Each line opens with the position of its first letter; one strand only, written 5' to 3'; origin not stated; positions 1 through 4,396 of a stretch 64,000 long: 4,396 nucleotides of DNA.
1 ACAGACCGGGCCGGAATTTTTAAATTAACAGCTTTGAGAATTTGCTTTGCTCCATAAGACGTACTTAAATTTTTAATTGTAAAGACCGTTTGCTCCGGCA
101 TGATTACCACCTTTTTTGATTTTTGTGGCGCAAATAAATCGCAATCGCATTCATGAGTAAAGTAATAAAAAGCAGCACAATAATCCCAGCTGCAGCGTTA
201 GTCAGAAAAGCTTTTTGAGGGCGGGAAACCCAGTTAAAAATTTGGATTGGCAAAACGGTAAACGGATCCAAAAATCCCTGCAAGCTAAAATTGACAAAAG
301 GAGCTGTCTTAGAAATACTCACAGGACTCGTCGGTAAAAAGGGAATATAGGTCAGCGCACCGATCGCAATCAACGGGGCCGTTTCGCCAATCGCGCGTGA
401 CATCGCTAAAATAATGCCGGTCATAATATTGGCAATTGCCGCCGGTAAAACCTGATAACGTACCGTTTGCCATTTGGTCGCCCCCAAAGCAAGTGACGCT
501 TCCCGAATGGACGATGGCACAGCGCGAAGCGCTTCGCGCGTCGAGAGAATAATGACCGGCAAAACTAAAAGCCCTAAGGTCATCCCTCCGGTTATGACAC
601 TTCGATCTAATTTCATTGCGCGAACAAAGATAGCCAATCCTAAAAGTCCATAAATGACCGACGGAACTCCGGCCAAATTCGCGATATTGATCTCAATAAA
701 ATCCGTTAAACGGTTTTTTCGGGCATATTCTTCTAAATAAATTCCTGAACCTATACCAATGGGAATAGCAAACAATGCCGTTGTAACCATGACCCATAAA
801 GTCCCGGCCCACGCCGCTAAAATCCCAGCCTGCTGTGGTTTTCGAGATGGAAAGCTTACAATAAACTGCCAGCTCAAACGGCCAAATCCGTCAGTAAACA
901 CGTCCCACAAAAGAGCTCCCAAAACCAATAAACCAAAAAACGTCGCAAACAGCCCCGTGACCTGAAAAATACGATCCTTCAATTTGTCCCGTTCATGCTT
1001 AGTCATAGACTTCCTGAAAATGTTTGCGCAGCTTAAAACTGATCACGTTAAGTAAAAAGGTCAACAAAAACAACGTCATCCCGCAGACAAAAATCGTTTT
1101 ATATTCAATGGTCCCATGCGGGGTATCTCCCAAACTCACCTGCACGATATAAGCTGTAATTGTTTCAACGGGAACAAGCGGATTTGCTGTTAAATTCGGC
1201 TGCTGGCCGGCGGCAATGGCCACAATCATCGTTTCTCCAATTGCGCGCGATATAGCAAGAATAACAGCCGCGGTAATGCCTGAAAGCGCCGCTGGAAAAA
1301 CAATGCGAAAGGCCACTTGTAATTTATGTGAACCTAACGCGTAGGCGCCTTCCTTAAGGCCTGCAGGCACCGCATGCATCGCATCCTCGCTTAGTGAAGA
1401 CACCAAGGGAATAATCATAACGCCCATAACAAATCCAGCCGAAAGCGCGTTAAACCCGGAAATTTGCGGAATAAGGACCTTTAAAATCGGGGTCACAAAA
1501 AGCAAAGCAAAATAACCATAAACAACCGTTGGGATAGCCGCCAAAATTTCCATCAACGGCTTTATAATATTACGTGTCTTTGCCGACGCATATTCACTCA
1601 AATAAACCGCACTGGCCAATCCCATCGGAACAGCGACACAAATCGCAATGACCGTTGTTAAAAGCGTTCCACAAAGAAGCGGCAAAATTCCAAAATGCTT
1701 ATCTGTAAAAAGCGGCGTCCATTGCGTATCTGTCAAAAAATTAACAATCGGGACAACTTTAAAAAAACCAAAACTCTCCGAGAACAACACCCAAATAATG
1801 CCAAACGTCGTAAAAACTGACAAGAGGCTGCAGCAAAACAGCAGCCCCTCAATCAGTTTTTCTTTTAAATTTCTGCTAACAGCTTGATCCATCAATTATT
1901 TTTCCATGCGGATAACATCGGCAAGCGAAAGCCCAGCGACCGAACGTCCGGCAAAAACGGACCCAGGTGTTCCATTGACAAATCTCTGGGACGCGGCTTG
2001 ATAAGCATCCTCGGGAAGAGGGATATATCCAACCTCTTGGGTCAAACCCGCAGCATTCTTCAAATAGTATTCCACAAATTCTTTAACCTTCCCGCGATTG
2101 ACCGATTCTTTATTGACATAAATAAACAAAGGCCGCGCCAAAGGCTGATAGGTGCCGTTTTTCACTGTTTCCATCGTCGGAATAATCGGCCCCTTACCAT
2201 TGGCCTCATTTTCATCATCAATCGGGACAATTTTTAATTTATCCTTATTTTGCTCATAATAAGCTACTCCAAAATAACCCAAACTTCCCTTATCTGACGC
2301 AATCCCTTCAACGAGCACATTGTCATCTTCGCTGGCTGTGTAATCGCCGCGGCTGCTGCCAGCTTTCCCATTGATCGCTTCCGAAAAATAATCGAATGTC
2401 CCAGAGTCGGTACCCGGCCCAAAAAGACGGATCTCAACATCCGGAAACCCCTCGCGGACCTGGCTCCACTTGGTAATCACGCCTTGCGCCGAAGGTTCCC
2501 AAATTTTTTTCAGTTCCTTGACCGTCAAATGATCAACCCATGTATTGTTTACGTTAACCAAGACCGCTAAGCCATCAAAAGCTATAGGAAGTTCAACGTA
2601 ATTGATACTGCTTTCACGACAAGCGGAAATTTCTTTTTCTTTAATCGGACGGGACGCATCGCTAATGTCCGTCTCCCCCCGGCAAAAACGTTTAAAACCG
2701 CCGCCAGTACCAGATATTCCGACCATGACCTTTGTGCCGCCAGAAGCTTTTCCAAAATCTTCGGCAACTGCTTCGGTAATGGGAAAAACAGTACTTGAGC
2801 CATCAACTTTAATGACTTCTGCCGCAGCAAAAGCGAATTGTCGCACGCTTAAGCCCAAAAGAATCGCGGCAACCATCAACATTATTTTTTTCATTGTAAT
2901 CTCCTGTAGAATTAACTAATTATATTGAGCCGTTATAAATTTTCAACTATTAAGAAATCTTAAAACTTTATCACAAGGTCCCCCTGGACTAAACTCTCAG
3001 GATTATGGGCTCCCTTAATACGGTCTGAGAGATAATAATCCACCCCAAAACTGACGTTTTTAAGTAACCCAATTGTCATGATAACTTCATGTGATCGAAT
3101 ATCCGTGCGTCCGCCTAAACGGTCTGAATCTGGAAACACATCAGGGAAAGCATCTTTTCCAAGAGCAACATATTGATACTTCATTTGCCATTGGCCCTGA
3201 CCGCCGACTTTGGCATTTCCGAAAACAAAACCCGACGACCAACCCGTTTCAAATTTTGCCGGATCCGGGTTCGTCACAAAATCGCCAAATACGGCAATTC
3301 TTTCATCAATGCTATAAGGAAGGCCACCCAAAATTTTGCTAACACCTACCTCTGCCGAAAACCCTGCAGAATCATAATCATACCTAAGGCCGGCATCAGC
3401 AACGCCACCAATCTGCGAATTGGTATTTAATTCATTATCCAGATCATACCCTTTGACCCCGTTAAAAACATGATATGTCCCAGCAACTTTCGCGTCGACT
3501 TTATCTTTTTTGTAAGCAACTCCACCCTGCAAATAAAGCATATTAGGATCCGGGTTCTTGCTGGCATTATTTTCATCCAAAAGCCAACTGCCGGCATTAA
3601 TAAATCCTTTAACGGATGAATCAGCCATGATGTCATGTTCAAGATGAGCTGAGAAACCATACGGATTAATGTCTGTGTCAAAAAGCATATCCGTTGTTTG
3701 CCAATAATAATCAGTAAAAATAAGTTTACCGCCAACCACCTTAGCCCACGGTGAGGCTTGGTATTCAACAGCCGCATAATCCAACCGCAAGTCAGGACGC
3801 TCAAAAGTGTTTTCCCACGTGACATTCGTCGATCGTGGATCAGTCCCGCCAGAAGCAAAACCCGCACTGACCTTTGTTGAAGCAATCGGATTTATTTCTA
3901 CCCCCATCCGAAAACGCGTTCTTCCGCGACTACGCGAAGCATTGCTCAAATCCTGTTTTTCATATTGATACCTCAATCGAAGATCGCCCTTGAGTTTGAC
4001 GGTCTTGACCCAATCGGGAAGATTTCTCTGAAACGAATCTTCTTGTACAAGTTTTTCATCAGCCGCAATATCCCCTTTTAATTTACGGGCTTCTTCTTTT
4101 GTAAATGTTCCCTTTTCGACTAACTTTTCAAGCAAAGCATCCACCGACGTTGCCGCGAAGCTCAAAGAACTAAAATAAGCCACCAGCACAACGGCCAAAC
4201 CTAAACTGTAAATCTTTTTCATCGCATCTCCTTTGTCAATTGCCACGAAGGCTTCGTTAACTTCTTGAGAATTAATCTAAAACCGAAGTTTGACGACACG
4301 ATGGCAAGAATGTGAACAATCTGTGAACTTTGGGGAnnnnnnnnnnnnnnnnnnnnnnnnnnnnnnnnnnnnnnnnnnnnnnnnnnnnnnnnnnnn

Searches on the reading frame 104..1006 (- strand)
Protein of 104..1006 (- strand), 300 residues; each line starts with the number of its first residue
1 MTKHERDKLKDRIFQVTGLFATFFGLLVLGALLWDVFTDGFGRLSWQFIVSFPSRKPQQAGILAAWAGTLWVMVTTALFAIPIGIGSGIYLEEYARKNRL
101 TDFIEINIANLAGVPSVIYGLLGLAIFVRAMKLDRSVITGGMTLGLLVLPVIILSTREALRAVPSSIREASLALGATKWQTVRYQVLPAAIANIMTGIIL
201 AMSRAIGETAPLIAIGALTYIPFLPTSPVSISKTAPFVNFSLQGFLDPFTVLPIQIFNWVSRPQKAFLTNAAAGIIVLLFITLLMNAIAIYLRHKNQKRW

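Call 30: search_protein_families(library=pfam, proteins=[window:104-1006:-], max_evalue=0.0001)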
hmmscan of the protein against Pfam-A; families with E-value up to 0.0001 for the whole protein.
window:104-1006:- (300 aa): 1 family
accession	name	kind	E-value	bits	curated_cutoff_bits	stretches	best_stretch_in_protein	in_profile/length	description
PF00528.27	BPD_transp_1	-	3.3e-15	56.7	26.4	1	84-289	5-175/184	Binding-protein-dependent transport system inner membrane component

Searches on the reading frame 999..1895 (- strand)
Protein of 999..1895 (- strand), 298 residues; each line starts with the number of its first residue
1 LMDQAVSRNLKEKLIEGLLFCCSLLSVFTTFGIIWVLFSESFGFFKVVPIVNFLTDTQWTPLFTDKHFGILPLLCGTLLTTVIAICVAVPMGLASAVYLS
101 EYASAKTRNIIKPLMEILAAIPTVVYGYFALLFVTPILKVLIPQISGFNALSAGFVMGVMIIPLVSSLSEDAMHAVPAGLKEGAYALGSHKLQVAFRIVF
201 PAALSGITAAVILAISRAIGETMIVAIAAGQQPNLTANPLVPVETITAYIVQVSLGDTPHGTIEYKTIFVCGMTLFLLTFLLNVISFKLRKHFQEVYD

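Call 30: search_protein_families(library=pfam, proteins=[window:999-1895:-], max_evalue=0.0001)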
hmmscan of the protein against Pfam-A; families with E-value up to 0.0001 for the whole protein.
window:999-1895:- (298 aa): 1 family
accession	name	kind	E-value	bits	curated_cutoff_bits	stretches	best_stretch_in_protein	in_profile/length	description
PF00528.27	BPD_transp_1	-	5e-17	62.7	26.4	1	89-285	2-174/184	Binding-protein-dependent transport system inner membrane component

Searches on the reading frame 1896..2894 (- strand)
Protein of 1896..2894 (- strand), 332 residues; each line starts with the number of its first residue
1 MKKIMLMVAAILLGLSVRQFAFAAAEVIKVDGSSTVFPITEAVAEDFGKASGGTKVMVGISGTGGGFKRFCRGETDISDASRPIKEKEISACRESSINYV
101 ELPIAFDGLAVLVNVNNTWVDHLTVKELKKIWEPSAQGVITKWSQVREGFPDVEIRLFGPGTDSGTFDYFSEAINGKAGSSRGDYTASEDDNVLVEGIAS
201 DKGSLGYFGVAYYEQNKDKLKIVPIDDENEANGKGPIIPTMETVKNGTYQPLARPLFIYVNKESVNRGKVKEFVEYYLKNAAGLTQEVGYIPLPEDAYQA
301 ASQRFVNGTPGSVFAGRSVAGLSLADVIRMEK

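Call 30: search_protein_families(library=pfam, proteins=[window:1896-2894:-], max_evalue=0.0001)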
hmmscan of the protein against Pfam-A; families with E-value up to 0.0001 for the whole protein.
window:1896-2894:- (332 aa): 3 families
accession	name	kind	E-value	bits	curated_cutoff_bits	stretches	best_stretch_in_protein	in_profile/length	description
PF12849.12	PBP_like_2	-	1.3e-41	143.6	27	1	24-279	6-265/267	PBP superfamily domain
PF12727.12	PBP_like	-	1.2e-12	47.8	27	1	45-276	2-191/193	PBP superfamily domain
PF01547.30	SBP_bac_1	-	1.2e-09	39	26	1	39-282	9-305/307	Bacterial extracellular solute-binding protein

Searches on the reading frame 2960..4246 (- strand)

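Call 30: search_protein_families(library=pfam, proteins=[window:2960-4246:-], max_evalue=0.0001)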
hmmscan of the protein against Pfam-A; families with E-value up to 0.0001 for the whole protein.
window:2960-4246:- (428 aa): 1 family
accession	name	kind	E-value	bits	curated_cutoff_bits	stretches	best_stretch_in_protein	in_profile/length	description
PF16930.11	Porin_5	-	5.8e-29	101.5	22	2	103-278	157-342/535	Putative porin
